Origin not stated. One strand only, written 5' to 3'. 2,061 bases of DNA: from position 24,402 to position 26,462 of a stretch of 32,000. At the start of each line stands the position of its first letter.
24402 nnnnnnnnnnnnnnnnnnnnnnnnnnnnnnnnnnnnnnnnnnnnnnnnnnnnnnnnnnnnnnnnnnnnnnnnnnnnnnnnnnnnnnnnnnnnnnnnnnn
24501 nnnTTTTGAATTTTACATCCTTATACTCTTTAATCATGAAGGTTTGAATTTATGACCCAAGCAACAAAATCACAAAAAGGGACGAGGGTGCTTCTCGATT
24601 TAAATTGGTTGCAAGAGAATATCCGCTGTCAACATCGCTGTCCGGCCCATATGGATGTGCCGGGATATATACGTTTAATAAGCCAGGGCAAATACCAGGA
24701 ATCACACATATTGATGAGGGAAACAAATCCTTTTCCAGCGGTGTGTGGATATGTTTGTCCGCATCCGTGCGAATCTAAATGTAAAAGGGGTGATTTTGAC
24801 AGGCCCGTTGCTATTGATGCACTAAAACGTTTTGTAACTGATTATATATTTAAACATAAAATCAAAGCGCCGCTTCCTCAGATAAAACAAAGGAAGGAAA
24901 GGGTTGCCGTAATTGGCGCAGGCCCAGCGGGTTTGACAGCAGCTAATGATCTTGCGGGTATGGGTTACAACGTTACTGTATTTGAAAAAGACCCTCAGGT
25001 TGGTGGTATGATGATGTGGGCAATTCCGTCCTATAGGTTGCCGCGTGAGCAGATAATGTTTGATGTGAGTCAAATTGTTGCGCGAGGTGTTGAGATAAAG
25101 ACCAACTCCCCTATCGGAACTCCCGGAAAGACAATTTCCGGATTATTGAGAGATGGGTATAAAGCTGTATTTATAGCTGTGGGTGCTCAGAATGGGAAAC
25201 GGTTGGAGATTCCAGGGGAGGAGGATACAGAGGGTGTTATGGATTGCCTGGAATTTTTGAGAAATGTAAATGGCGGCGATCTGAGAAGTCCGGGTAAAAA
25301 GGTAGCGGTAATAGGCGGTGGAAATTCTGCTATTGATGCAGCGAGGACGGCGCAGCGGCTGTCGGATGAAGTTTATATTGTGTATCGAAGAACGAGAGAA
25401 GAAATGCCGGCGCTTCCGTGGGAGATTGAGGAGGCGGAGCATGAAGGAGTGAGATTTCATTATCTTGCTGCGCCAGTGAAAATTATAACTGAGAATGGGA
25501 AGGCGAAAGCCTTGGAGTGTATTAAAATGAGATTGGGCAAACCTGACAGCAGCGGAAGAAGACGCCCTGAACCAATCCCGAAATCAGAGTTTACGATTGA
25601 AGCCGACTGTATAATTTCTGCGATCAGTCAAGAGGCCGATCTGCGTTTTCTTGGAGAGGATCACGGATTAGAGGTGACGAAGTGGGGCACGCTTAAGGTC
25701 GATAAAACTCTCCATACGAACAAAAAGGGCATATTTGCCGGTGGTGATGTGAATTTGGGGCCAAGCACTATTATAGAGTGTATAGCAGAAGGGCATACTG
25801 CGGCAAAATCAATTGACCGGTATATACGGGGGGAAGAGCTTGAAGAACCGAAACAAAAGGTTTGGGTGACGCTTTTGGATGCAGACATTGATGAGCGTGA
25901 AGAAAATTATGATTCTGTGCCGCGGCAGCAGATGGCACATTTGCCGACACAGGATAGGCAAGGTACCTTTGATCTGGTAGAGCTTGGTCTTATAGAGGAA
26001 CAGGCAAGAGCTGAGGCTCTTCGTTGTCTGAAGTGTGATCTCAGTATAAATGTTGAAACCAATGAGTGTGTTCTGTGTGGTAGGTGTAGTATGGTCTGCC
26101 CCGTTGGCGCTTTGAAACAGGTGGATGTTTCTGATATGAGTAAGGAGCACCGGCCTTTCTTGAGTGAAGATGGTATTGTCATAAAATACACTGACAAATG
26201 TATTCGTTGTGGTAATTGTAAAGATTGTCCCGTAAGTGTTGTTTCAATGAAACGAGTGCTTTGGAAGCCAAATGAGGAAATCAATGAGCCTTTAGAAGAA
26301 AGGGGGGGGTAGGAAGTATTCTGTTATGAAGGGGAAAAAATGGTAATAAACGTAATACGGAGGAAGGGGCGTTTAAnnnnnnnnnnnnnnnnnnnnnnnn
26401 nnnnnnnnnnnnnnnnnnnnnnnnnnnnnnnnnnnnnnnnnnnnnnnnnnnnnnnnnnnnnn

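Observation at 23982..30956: Six-gene Rieske/cytochrome b operon fused with an NAD(P) module, a hexaheme c and an octaheme HAO-like protein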

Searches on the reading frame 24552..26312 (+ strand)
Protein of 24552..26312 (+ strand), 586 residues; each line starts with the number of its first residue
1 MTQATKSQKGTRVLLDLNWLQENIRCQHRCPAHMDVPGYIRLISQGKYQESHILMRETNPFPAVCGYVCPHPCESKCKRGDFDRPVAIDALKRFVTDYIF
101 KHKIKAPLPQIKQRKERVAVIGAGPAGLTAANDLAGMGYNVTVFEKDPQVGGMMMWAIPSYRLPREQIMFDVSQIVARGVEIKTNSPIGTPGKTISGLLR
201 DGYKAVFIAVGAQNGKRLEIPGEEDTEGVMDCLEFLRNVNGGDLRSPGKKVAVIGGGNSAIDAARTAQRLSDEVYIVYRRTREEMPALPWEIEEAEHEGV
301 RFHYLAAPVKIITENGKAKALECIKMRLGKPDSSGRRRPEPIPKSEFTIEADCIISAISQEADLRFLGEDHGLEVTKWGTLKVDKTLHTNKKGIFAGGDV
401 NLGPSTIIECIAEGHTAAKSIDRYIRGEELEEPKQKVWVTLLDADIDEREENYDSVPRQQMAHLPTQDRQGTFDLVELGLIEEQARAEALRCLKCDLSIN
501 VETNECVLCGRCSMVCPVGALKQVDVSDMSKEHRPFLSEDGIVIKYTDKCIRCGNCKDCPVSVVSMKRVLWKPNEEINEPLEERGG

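Call 3: search_protein_families(library=pfam, proteins=[window:24552-26312:+], max_evalue=0.01)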
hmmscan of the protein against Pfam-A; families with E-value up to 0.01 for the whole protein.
window:24552-26312:+ (586 aa): 26 families (the best 25 are shown)
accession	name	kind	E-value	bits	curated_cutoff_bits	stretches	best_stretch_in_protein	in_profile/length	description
PF07992.20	Pyr_redox_2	-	9.5e-37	127.4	26.1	1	117-414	2-291/291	Pyridine nucleotide-disulphide oxidoreductase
PF14691.11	Fer4_20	-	4.8e-22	78.3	25.8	1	23-103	29-112/113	Dihydroprymidine dehydrogenase domain II, 4Fe-4S cluster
PF00070.33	Pyr_redox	-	7.4e-14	52.5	22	2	250-319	1-75/82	Pyridine nucleotide-disulphide oxidoreductase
PF13738.12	Pyr_redox_3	-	1.1e-12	48.3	30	2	204-282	126-198/305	Pyridine nucleotide-disulphide oxidoreductase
PF12831.13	FAD_oxidored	-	1.9e-09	37.8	27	1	118-154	2-38/416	FAD dependent oxidoreductase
PF01262.27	AlaDh_PNT_C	-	1.9e-09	37.7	23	1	115-149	28-62/214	Alanine dehydrogenase/PNT, C-terminal domain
PF13450.12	NAD_binding_8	-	3.7e-09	37.2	21.9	1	120-154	1-35/68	NAD(P)-binding Rossmann-like domain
PF01266.30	DAO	-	2.1e-08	34.5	27.9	1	117-152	1-37/353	FAD dependent oxidoreductase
PF00890.30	FAD_binding_2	-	6.5e-08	32.6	20.4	1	118-167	2-51/414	FAD binding domain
PF03486.20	HI0933_like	-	2.4e-07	30.9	50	1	117-152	2-37/244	HI0933-like protein Rossmann domain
PF01134.28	GIDA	-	3.7e-07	30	22.1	1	118-148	2-32/391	Glucose inhibited division protein A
PF00037.32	Fer4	-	3.7e-06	27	21.1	1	501-522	3-24/24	4Fe-4S binding domain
PF13237.11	Fer4_10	-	2.7e-05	24.4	25.5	1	500-523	3-28/53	4Fe-4S dicluster domain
PF01593.30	Amino_oxidase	-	6e-05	22.9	19.8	1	126-152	2-28/443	Flavin containing amine oxidoreductase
PF01946.23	Thi4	-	8.9e-05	22.3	26.2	1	116-154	18-57/235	Thi4 family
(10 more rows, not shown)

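Call 4: search_protein_families(library=ncbifam, proteins=[window:24552-26312:+], max_evalue=0.01)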
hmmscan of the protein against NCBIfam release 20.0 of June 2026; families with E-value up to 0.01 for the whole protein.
window:24552-26312:+ (586 aa): 146 families (the best 25 are shown)
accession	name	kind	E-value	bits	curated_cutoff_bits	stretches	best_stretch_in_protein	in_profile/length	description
NF009410.0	PRK12771.1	subfamily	2.8e-156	521.4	516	1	20-567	44-563/566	NAD(P)-binding protein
NF009454.0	PRK12814.1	equivalog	3.4e-134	448.7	916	1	25-556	103-624/657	putative NADPH-dependent glutamate synthase small subunit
NF009414.0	PRK12778.1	equivalog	9.9e-116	387.8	1103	2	23-426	336-750/752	bifunctional dihydroorotate dehydrogenase B NAD binding subunit/NADPH-dependent glutamate synthase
TIGR01316.1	gltA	equivalog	3.1e-110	369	471.75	1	21-425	33-449/449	NADPH-dependent glutamate synthase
TIGR03315.1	Se_ygfK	equivalog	2.9e-101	339.5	835.3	1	26-561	447-935/1012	putative selenate reductase subunit YgfK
NF010590.0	PRK13984.1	equivalog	5.4e-100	335.3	946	2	26-428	198-609/611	putative oxidoreductase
TIGR01318.1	gltD_gamma_fam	subfamily_domain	6e-87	292.1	482.95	1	23-425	47-465/467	glutamate synthase, small subunit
NF009413.0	PRK12775.1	equivalog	1.2e-82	278.2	1895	1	26-427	341-756/1006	putative trifunctional 2-polyprenylphenol hydroxylase/glutamate synthase subunit beta/ferritin domain-containing protein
NF009408.0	PRK12769.1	equivalog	4.2e-82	276.3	1003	2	23-426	233-652/659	formate-dependent uric acid utilization protein AegA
NF009409.0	PRK12770.1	subfamily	3.4e-79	266.5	343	1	111-429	14-354/360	putative glutamate synthase subunit beta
NF009415.0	PRK12779.1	equivalog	4.3e-73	246.6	1519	1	21-426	205-627/944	putative bifunctional glutamate synthase subunit beta/2-polyprenylphenol hydroxylase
NF009451.0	PRK12809.1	equivalog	4e-70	236.8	1154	1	22-421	215-630/639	formate-dependent uric acid utilization protein YgfT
TIGR01317.1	GOGAT_sm_gam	subfamily_domain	1e-63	215.9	447.7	1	26-428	52-481/485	glutamate synthase small subunit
NF045663.1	diclust_near_Sec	equivalog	1.8e-57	195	530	2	22-324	16-307/759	pyridine nucleotide-disulfide oxidoreductase/dicluster-binding protein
TIGR01292.1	TRX_reduct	equivalog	1.4e-24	86.4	343.45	2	204-425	102-300/300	thioredoxin-disulfide reductase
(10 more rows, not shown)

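Call 31: search_solved_structures(query=window:24552-26312:+, show_alignments=1, max_evalue=1e-20)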
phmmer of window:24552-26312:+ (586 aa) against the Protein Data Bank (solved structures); distinct sequences matched with E-value up to 1e-20: 12.
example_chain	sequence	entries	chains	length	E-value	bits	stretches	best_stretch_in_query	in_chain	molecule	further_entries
9bov_A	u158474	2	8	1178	1.2e-118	400.4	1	26-559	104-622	Molybdopterin oxidoreductase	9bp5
9n5u_A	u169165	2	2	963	8.4e-114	384.4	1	26-558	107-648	NfnA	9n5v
8oh5_C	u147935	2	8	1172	1.4e-98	334.2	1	26-558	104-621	Formate dehydrogenase-O, major subunit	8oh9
4ylf_B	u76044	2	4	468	2.8e-94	320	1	26-428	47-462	Dihydropyrimidine dehydrogenase subunit A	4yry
5jca_L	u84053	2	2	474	1.3e-89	304.6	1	25-428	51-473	NADH-dependent Ferredoxin:NADP Oxidoreductase (NfnI) subunit alpha | NADH-dependent Ferredoxin:NADP Oxidoreductase subunit alpha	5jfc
5vj7_A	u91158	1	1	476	1.7e-78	267.8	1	25-426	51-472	Oxidoreductase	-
2vdc_G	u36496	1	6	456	8.5e-66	225.9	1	26-428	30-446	GLUTAMATE SYNTHASE [NADPH] SMALL CHAIN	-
6s6s_G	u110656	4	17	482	8.9e-66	225.8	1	26-428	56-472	Glutamate synthase [NADPH] small chain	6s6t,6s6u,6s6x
7mfm_I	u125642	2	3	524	4e-43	151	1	29-429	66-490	Glutamate synthase (NADPH) small chain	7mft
1h7x_A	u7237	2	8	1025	8.7e-42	146.6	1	25-428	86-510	DIHYDROPYRIMIDINE DEHYDROGENASE | Dihydropyrimidine dehydrogenase [NADP(+)]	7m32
7m31_A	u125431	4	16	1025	9.1e-42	146.6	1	25-428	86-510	Dihydropyrimidine dehydrogenase [NADP(+)]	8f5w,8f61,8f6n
1gt8_A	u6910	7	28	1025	9.2e-42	146.5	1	25-428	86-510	DIHYDROPYRIMIDINE DEHYDROGENASE | Dihydropyrimidine dehydrogenase [NADP(+)]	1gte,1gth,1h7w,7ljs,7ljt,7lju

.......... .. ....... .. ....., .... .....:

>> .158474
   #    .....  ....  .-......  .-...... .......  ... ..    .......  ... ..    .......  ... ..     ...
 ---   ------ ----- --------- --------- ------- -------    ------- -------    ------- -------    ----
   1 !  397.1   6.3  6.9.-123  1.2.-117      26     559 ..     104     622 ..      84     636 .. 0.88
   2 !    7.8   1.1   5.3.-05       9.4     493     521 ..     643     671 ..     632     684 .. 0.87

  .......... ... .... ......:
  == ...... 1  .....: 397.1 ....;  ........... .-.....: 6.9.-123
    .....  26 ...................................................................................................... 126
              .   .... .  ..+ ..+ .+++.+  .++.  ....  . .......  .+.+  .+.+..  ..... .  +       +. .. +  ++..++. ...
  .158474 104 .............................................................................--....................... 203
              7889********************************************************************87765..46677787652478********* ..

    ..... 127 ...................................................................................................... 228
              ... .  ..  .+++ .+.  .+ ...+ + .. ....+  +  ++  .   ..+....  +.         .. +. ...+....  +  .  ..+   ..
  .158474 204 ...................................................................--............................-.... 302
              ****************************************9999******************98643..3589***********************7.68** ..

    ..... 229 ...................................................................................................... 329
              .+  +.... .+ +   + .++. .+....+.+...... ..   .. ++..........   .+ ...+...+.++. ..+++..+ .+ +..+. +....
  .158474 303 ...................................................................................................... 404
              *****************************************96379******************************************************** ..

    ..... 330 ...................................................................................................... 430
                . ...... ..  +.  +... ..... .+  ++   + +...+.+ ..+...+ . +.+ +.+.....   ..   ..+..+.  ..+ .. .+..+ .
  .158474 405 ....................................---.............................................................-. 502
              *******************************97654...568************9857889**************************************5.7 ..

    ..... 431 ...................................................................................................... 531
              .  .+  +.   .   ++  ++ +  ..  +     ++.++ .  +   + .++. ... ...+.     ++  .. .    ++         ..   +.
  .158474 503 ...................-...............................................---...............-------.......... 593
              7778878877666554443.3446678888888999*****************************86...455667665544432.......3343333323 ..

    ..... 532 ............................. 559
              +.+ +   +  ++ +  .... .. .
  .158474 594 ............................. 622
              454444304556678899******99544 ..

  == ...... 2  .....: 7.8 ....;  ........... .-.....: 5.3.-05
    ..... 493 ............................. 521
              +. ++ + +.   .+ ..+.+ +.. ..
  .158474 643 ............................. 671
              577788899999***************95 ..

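Call 58: find_homologous_proteins(query=window:24552-26312:+, max_evalue=1e-80)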
Query window:24552-26312:+ (586 aa): 7613 proteins with E <= 1e-80 among 8000 candidates; the best 120 are listed.
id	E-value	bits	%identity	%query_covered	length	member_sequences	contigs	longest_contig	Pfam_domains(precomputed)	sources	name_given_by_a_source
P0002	0.0e+0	1361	100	100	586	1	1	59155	PF13450.13,PF07992.21,PF00070.34,PF03486.21,PF01134.29,PF12831.14,PF01266.31,PF14691.12,PF00890.31,PF00037.33,PF13738.13,PF01262.28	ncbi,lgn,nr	ncbi:MAG: NAD(P)-binding protein [Candidatus Brocadiaceae bacterium]|nr:NAD(P)-binding protein [Cand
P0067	0.0e+0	1149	83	99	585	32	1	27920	PF13450.13,PF07992.21,PF00070.34,PF03486.21,PF12838.13,PF01134.29,PF12831.14,PF01946.24,PF01266.31,PF14691.12,PF00890.31,PF00037.33,PF13738.13,PF01262.28,PF13237.12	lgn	-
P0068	0.0e+0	1143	82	100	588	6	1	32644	PF13450.13,PF07992.21,PF00070.34,PF03486.21,PF01134.29,PF12831.14,PF01946.24,PF01266.31,PF14691.12,PF00890.31,PF00037.33,PF13738.13,PF01262.28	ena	-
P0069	0.0e+0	1141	81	99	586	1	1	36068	PF13450.13,PF07992.21,PF00070.34,PF12838.13,PF12831.14,PF01266.31,PF14691.12,PF00890.31,PF00037.33,PF13738.13,PF01262.28,PF13237.12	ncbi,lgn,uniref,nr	ncbi:MAG: hypothetical protein AYP45_08790 [Candidatus Brocadia carolinensis]|uniref:4Fe-4S ferredox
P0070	0.0e+0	1140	83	100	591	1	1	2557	PF13450.13,PF07992.21,PF00070.34,PF03486.21,PF01134.29,PF12831.14,PF01946.24,PF01266.31,PF14691.12,PF00890.31,PF00037.33,PF13738.13,PF01262.28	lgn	-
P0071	0.0e+0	1136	82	100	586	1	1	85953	PF13450.13,PF07992.21,PF00070.34,PF03486.21,PF01134.29,PF12831.14,PF01946.24,PF01266.31,PF14691.12,PF00890.31,PF00037.33,PF13738.13,PF01262.28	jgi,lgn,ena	-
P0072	0.0e+0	1135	81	99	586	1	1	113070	PF01266.31,PF13450.13,PF14691.12,PF00890.31,PF07992.21,PF00070.34,PF00037.33,PF13738.13,PF03486.21,PF01262.28,PF12831.14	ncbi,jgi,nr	ncbi:MAG: hypothetical protein CV087_12580 [Candidatus Brocadia sp. WS118]|nr:MAG: hypothetical prot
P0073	0.0e+0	1133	81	100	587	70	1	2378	PF13450.13,PF07992.21,PF00070.34,PF03486.21,PF01134.29,PF12831.14,PF01946.24,PF01266.31,PF14691.12,PF00890.31,PF00037.33,PF13738.13,PF01262.28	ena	-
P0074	0.0e+0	1133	82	98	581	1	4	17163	PF13450.13,PF07992.21,PF00070.34,PF12838.13,PF12831.14,PF01266.31,PF14691.12,PF00890.31,PF00037.33,PF13738.13,PF01262.28,PF13237.12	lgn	-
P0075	0.0e+0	1132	82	98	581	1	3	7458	PF01266.31,PF13450.13,PF14691.12,PF00890.31,PF07992.21,PF00070.34,PF00037.33,PF13738.13,PF12838.13,PF01262.28,PF12831.14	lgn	-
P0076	0.0e+0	1132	82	100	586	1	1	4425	PF13450.13,PF07992.21,PF00070.34,PF03486.21,PF01134.29,PF12831.14,PF01946.24,PF01266.31,PF14691.12,PF00890.31,PF00037.33,PF13738.13,PF01262.28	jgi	jgi:formate dehydrogenase beta subunit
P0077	0.0e+0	1131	81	100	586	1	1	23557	PF13450.13,PF07992.21,PF00070.34,PF03486.21,PF01134.29,PF12831.14,PF01946.24,PF01266.31,PF14691.12,PF00890.31,PF00037.33,PF13738.13,PF01262.28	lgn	-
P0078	0.0e+0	1127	80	99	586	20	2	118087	PF01266.31,PF13450.13,PF14691.12,PF00890.31,PF07992.21,PF00070.34,PF00037.33,PF13738.13,PF03486.21,PF01262.28,PF12831.14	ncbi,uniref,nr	ncbi:hypothetical protein BIY37_10905 [Candidatus Brocadia sapporoensis]|uniref:4Fe-4S ferredoxin-ty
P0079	0.0e+0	1127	81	99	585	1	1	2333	PF13450.13,PF07992.21,PF00070.34,PF03486.21,PF12838.13,PF12831.14,PF01946.24,PF01266.31,PF14691.12,PF00890.31,PF00037.33,PF13738.13,PF01262.28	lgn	-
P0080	0.0e+0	1126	80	100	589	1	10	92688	PF13450.13,PF07992.21,PF00070.34,PF03486.21,PF12838.13,PF12831.14,PF01946.24,PF01266.31,PF14691.12,PF00890.31,PF00037.33,PF13738.13,PF01262.28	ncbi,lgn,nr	ncbi:MAG: NAD(P)-binding protein [Candidatus Brocadia sp.]|nr:NAD(P)-binding protein [Candidatus Bro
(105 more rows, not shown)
